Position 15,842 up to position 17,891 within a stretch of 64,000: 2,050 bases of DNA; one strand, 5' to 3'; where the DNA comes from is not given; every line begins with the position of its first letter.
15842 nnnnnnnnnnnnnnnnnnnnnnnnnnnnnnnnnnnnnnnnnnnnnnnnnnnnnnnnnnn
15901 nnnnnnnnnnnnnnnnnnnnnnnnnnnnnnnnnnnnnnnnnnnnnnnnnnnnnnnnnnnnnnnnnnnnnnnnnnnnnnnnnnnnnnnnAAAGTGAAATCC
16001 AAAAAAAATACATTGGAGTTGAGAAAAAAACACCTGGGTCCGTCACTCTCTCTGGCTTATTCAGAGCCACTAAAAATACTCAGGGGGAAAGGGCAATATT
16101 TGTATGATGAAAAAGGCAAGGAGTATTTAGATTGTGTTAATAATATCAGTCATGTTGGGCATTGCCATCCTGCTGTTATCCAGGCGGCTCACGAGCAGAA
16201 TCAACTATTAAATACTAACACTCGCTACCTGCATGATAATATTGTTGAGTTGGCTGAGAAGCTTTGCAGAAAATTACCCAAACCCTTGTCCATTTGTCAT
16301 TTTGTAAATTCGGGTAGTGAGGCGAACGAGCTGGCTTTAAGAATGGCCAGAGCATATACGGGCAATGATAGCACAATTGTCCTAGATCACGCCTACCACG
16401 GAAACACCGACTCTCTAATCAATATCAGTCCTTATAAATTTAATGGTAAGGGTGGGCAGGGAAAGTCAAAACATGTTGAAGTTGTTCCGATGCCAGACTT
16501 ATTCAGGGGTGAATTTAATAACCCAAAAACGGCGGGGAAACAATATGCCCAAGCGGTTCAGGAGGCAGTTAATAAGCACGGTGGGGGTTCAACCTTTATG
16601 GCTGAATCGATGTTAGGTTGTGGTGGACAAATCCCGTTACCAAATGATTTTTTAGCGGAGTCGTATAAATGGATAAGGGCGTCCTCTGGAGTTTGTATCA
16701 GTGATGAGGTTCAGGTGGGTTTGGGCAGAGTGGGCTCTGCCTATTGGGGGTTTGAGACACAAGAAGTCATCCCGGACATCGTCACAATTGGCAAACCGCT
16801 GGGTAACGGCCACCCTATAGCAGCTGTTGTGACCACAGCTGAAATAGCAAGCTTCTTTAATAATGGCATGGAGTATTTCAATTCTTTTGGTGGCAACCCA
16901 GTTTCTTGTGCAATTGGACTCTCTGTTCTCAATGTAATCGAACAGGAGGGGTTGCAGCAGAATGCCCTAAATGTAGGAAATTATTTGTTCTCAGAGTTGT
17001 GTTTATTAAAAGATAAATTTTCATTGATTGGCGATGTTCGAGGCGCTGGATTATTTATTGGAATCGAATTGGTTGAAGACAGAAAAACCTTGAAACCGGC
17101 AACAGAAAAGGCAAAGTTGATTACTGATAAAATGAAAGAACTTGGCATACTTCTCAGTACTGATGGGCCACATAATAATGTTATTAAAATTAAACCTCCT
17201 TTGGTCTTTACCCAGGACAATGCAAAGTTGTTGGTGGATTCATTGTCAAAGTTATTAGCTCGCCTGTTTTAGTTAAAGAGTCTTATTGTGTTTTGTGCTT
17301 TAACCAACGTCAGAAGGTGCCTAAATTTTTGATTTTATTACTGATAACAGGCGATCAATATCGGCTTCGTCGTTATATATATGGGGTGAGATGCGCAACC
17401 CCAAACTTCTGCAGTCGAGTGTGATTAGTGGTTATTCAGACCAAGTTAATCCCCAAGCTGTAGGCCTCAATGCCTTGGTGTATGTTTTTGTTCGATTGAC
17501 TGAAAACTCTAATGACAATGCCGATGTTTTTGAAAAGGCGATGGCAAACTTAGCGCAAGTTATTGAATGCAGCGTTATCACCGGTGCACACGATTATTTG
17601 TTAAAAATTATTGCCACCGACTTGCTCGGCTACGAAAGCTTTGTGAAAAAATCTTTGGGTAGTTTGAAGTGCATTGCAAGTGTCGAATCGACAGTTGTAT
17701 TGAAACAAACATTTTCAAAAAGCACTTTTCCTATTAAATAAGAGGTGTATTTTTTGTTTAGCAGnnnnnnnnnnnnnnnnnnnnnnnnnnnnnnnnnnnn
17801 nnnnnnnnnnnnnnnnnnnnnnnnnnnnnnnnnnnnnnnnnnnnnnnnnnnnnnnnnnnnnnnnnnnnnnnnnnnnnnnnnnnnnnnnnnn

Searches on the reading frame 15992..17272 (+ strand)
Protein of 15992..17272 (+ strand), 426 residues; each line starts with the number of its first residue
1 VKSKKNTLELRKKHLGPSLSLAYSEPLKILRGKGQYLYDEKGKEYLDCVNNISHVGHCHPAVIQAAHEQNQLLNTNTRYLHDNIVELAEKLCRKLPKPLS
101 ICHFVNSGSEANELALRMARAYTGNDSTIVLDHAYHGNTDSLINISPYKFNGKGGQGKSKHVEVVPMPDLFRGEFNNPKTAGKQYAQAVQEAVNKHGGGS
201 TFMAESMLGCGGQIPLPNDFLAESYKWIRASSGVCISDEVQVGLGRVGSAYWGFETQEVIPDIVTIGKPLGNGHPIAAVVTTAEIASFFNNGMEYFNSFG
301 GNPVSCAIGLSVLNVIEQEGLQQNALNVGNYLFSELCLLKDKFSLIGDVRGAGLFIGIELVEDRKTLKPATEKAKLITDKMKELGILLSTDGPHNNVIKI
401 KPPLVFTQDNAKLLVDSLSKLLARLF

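Call 62: search_protein_families(library=pfam, proteins=[window:15992-17272:+], max_evalue=0.00001)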
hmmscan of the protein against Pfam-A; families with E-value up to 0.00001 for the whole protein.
window:15992-17272:+ (426 aa): 1 family
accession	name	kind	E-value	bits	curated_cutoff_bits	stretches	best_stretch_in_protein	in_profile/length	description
PF00202.27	Aminotran_3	-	1.1e-78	265.1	30.5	1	27-422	11-403/403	Aminotransferase class-III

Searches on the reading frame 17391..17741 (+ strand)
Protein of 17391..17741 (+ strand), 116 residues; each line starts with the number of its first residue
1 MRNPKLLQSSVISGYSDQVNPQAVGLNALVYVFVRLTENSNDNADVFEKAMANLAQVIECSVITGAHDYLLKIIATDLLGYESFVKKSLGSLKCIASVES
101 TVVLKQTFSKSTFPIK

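Call 65: search_protein_families(library=pfam, proteins=[window:17391-17741:+], max_evalue=0.00001)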
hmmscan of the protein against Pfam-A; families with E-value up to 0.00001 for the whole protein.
window:17391-17741:+ (116 aa): 1 family
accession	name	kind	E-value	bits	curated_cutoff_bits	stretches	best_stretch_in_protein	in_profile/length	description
PF01037.27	AsnC_trans_reg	-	2.1e-17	63.2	25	1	33-106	2-73/73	Lrp/AsnC ligand binding domain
